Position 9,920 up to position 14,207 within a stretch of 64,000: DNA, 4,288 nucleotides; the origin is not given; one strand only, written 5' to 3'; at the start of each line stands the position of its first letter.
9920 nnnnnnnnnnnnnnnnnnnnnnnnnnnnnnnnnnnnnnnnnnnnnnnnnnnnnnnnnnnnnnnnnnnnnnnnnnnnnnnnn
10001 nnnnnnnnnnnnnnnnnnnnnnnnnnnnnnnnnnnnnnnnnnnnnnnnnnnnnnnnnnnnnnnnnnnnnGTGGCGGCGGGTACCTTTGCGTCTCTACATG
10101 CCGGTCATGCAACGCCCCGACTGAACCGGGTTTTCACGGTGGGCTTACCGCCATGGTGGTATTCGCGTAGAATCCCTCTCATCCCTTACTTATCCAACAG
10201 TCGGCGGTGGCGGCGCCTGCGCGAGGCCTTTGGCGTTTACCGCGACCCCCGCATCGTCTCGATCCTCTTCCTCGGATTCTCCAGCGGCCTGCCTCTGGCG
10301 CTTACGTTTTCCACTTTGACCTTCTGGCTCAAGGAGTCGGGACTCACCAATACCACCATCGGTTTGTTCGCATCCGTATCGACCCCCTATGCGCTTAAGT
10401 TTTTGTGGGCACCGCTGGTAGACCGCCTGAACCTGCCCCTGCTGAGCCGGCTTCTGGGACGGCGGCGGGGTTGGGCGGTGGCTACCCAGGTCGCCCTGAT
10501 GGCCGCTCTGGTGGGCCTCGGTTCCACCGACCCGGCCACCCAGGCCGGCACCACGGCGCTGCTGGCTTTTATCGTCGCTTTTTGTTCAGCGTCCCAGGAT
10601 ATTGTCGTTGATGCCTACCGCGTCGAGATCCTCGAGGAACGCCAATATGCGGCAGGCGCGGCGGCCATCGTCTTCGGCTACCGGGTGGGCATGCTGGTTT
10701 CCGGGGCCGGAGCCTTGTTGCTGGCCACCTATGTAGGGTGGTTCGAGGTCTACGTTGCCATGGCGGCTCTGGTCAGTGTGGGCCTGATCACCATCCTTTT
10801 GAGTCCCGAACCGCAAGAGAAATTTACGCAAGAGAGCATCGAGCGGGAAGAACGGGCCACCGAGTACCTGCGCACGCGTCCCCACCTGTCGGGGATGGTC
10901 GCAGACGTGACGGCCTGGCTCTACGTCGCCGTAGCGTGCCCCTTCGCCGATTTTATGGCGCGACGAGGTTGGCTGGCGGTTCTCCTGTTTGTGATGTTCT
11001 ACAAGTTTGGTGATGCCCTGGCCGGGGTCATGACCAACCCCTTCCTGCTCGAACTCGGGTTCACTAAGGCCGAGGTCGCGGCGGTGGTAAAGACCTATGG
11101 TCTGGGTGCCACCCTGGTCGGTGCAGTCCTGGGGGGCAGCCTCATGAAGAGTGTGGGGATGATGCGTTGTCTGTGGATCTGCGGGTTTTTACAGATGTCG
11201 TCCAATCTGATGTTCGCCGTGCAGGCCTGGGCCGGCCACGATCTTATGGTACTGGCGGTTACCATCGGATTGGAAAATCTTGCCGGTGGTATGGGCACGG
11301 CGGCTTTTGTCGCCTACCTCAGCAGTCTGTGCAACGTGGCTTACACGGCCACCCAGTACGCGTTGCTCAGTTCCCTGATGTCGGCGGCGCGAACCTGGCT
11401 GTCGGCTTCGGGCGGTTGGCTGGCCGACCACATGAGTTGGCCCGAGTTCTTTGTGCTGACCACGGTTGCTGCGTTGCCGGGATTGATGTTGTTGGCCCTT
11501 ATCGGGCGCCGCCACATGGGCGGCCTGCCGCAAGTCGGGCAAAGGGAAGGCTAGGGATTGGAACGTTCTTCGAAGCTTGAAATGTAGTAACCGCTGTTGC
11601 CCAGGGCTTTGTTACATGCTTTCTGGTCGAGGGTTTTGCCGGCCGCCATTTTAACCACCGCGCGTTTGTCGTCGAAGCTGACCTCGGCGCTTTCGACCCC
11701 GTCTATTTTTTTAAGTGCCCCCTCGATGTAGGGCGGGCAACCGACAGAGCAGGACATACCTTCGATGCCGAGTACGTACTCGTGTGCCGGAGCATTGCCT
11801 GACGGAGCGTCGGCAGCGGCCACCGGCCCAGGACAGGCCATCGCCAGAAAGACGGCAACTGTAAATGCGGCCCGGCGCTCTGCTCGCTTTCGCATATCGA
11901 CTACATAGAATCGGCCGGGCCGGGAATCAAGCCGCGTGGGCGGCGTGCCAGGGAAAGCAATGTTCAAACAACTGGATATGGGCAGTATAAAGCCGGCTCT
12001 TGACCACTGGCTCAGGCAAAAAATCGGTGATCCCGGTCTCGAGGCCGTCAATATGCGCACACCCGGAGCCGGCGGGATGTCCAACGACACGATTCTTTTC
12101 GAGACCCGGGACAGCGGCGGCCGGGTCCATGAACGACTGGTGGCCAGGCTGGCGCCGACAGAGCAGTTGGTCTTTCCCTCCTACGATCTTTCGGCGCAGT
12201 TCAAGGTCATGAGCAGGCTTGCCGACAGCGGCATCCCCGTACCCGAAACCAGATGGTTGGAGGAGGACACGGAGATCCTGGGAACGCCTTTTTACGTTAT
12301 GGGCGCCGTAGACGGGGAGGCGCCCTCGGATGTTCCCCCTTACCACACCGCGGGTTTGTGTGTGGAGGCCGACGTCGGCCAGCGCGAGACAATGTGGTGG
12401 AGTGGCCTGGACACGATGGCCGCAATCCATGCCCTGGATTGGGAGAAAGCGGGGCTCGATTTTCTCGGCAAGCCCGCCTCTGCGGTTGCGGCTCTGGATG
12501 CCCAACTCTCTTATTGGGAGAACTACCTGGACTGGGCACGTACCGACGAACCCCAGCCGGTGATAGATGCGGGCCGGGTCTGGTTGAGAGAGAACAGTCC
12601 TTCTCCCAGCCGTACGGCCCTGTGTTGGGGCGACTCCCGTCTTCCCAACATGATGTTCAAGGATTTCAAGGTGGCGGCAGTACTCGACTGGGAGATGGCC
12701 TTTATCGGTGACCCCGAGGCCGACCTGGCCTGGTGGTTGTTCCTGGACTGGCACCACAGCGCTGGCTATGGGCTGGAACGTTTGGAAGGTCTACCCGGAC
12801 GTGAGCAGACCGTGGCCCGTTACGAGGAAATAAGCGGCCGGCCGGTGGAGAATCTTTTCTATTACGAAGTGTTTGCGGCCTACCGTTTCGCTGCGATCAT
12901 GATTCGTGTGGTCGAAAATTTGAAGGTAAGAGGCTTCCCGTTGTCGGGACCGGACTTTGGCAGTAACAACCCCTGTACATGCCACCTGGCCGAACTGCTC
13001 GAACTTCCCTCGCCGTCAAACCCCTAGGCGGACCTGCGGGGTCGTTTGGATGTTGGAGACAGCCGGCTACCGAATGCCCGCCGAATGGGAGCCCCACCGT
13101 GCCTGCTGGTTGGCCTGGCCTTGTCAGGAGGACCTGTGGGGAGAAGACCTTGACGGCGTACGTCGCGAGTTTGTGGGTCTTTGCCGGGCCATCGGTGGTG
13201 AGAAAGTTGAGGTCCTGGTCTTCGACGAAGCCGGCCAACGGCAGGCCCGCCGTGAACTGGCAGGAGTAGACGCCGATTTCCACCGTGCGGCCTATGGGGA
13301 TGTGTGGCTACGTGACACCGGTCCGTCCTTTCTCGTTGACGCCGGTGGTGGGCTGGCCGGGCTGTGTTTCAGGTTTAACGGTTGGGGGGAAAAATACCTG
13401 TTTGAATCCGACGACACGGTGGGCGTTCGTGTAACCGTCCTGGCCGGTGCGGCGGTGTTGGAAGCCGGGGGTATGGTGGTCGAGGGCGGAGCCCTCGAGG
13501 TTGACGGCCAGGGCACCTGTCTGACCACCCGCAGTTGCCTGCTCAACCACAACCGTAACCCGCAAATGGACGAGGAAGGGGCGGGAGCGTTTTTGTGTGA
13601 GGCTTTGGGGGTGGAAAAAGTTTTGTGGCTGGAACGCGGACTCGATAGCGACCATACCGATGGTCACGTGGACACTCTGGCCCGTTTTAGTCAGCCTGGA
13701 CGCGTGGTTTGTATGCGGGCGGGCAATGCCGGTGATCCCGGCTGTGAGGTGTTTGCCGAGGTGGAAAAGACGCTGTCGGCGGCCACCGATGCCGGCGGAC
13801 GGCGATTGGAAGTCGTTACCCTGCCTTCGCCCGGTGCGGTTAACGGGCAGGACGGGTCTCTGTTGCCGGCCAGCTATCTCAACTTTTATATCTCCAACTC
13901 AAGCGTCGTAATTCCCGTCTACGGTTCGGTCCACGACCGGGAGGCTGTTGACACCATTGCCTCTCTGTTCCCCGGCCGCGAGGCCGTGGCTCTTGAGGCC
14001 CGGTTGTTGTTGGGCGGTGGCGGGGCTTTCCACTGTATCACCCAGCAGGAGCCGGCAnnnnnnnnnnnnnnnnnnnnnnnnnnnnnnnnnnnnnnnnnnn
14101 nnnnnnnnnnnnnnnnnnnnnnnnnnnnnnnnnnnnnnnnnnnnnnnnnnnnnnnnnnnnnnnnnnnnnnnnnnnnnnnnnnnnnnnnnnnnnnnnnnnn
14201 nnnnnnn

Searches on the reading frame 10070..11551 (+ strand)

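Call 39: search_protein_families(library=pfam, proteins=[window:10070-11551:+], max_evalue=0.00001)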
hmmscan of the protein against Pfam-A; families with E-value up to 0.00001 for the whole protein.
window:10070-11551:+ (494 aa): 2 families
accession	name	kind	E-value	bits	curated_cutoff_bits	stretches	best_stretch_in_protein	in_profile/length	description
PF07690.21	MFS_1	-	1.4e-19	70.7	33.4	1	65-313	1-234/347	Major Facilitator Superfamily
PF13000.13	Acatn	-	1.1e-17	64.3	23.7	1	66-217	6-176/546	Acetyl-coenzyme A transporter 1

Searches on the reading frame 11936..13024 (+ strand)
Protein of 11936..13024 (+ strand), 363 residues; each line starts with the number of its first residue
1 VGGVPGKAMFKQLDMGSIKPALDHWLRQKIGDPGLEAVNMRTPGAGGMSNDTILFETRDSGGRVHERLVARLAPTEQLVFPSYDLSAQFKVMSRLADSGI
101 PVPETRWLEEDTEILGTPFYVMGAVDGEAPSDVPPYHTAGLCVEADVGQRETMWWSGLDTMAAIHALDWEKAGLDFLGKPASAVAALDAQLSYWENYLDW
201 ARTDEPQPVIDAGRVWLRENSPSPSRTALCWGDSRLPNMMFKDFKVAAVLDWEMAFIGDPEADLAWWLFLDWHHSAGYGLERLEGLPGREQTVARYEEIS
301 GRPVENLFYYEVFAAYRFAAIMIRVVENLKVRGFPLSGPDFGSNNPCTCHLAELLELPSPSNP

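Call 55: search_protein_families(library=pfam, proteins=[window:11936-13024:+], max_evalue=0.001)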
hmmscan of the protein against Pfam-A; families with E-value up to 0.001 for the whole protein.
window:11936-13024:+ (363 aa): 1 family
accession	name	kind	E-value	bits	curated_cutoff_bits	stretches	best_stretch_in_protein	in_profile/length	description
PF01636.29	APH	-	8.5e-30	104.7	23.2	1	43-274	4-215/239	Phosphotransferase enzyme family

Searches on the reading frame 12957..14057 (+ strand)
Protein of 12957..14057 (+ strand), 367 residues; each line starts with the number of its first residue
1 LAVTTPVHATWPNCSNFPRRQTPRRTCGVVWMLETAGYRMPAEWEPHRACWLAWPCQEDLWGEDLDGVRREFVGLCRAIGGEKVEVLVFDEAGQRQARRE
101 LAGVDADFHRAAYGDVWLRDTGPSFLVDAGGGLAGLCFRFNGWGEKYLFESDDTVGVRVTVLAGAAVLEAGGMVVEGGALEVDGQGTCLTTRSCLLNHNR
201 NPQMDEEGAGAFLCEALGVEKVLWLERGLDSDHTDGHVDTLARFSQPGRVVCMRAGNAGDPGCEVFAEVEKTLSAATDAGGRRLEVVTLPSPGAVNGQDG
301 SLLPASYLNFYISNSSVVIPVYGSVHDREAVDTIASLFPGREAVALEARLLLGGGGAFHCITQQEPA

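Call 55: search_protein_families(library=pfam, proteins=[window:12957-14057:+], max_evalue=0.001)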
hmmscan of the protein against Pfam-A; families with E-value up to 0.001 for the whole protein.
window:12957-14057:+ (367 aa): 1 family
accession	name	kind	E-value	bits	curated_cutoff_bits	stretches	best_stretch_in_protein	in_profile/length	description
PF04371.20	PAD_porph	-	1.7e-108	363.1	25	1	39-366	1-321/321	Porphyromonas-type peptidyl-arginine deiminase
